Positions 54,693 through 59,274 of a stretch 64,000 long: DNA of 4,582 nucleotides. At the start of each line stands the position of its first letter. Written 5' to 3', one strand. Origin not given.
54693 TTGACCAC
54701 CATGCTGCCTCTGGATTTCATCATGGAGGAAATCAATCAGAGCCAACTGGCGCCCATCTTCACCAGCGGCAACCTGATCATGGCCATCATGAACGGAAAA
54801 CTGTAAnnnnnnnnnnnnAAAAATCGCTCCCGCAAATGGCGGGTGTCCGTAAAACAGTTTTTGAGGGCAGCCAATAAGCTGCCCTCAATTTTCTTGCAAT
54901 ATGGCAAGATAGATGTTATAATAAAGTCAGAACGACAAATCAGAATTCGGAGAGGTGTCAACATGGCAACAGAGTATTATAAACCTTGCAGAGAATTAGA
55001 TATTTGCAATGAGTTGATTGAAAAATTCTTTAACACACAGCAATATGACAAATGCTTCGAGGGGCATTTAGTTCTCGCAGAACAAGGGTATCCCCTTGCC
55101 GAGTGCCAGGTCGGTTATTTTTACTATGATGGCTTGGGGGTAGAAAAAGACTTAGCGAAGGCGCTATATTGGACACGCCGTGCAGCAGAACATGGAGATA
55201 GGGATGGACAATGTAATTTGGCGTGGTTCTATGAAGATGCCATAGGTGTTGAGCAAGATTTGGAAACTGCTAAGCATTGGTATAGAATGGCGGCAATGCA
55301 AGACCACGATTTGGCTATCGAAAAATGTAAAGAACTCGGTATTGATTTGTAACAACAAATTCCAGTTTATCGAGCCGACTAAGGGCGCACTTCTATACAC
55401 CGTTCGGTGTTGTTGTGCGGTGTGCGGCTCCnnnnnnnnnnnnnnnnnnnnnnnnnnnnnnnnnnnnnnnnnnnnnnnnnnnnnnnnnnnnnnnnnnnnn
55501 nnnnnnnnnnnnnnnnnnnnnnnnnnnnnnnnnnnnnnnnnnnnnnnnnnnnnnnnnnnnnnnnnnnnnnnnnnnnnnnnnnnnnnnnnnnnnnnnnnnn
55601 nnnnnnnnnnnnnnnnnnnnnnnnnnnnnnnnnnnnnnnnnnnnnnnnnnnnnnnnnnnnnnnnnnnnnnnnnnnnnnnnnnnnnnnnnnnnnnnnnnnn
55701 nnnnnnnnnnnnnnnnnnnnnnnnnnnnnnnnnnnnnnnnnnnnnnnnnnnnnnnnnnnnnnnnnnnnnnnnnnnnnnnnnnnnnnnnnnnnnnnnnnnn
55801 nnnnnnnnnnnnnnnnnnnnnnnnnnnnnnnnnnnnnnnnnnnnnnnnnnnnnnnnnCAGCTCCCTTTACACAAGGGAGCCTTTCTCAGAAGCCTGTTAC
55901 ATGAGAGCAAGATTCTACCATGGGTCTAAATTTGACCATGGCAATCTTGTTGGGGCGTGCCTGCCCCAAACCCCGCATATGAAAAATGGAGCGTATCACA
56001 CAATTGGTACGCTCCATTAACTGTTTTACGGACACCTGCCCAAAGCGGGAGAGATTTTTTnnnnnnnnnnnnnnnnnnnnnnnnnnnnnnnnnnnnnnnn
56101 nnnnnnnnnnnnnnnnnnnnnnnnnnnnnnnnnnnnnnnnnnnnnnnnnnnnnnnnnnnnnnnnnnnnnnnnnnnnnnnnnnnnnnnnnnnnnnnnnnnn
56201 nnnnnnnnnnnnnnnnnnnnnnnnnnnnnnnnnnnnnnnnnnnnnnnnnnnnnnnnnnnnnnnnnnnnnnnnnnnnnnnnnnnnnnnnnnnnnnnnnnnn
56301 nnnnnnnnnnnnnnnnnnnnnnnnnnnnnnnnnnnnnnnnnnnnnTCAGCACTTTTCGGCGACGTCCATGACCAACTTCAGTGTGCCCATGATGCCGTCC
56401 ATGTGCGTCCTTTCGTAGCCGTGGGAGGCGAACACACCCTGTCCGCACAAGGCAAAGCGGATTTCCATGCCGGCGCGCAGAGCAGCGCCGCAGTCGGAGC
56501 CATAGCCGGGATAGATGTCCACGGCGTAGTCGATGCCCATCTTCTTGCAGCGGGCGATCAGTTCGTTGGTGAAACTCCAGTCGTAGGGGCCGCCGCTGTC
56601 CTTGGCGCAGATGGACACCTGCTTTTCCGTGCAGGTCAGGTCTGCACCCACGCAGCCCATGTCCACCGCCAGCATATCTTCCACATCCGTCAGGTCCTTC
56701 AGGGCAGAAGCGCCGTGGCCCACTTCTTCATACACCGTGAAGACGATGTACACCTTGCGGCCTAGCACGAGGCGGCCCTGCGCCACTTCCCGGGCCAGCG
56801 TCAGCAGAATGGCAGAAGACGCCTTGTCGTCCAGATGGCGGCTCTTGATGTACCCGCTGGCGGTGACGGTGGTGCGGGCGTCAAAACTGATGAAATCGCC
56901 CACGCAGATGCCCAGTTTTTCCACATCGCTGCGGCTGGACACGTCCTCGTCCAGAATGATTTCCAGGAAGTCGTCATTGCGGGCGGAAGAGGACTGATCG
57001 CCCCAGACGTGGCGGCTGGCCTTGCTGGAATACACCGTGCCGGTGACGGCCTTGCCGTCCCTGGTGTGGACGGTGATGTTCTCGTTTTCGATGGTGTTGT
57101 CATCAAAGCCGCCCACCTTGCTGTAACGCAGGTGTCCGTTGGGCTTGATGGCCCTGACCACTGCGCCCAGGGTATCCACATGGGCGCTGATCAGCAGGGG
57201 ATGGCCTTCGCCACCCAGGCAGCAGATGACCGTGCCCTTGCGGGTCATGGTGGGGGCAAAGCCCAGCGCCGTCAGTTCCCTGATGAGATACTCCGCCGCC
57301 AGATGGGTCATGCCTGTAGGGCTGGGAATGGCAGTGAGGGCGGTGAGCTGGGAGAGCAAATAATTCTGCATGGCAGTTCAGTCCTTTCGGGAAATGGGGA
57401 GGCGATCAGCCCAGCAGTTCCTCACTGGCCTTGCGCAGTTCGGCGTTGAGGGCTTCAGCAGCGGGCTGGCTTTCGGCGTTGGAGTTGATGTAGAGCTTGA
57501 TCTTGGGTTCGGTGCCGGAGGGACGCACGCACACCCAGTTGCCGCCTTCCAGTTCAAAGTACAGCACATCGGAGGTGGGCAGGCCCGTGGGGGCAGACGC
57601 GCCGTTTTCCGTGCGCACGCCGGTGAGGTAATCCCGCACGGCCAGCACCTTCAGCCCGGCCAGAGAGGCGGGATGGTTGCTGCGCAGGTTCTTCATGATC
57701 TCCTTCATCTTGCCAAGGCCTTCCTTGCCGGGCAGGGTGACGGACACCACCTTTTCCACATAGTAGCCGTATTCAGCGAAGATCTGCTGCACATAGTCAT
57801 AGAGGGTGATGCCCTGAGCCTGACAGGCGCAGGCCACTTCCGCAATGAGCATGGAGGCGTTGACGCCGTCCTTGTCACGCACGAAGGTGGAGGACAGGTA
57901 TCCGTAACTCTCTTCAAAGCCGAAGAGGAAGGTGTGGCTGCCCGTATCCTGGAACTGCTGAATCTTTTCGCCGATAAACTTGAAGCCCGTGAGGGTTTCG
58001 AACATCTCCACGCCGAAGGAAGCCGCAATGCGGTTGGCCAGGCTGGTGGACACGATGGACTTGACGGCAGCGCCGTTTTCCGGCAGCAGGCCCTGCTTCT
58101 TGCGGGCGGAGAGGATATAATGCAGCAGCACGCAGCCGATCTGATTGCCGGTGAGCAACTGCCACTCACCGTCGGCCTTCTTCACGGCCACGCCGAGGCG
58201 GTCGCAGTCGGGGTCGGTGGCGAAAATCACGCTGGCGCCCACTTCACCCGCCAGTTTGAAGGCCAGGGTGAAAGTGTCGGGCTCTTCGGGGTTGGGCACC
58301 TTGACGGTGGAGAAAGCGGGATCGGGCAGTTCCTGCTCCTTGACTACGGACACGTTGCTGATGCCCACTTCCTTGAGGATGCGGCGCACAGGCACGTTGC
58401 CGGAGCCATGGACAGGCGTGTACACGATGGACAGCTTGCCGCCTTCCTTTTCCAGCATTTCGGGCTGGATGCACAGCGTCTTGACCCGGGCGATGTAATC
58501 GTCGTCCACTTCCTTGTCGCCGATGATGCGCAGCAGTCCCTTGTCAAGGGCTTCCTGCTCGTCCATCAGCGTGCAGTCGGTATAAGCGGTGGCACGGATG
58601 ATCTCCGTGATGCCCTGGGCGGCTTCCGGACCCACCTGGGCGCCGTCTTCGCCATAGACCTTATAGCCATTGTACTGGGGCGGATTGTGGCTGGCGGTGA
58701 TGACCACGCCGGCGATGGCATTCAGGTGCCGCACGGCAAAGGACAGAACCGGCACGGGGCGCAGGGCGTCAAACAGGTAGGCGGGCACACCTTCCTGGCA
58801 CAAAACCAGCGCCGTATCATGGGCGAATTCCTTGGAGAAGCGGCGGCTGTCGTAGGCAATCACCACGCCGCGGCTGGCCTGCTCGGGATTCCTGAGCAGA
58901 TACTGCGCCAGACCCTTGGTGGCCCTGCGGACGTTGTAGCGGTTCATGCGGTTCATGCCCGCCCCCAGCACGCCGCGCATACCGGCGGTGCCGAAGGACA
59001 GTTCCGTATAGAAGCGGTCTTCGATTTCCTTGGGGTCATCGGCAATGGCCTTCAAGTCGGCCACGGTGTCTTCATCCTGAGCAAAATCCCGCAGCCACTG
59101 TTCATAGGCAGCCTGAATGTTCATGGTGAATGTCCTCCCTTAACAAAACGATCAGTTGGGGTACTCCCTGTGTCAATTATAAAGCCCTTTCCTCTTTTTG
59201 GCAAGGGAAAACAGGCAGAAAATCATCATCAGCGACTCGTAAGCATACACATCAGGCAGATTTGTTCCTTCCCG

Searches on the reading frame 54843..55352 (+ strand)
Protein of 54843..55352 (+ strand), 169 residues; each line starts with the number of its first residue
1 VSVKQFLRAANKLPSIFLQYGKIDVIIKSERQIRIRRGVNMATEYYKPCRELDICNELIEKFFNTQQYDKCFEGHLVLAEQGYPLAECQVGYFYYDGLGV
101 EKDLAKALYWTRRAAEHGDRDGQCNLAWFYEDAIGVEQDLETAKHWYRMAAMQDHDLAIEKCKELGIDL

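Call 64: search_protein_families(library=pfam, proteins=[window:54843-55352:+], max_evalue=0.00001)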
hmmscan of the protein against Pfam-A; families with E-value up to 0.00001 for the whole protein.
window:54843-55352:+ (169 aa): 1 family
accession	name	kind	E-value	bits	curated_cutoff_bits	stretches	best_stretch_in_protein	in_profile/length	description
PF08238.18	Sel1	-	2.3e-20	72.7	30.7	2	84-119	1-36/36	Sel1 repeat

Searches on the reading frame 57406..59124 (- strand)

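Call 82: search_protein_families(library=pfam, proteins=[window:57406-59124:-], max_evalue=0.00001)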
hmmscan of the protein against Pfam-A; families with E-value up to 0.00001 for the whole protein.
window:57406-59124:- (572 aa): 4 families
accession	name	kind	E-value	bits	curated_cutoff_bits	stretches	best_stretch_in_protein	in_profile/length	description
PF02878.22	PGM_PMM_I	-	2.6e-42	144.2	22.5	1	43-179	3-134/138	Phosphoglucomutase/phosphomannomutase, alpha/beta/alpha domain I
PF02879.22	PGM_PMM_II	-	4.1e-23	82.3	29.3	1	209-315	2-100/103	Phosphoglucomutase/phosphomannomutase, alpha/beta/alpha domain II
PF02880.22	PGM_PMM_III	-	3.2e-20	72.8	20.7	1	326-452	2-115/115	Phosphoglucomutase/phosphomannomutase, alpha/beta/alpha domain III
PF00408.26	PGM_PMM_IV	-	5e-07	30.1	23.1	1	509-565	21-67/68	Phosphoglucomutase/phosphomannomutase, C-terminal domain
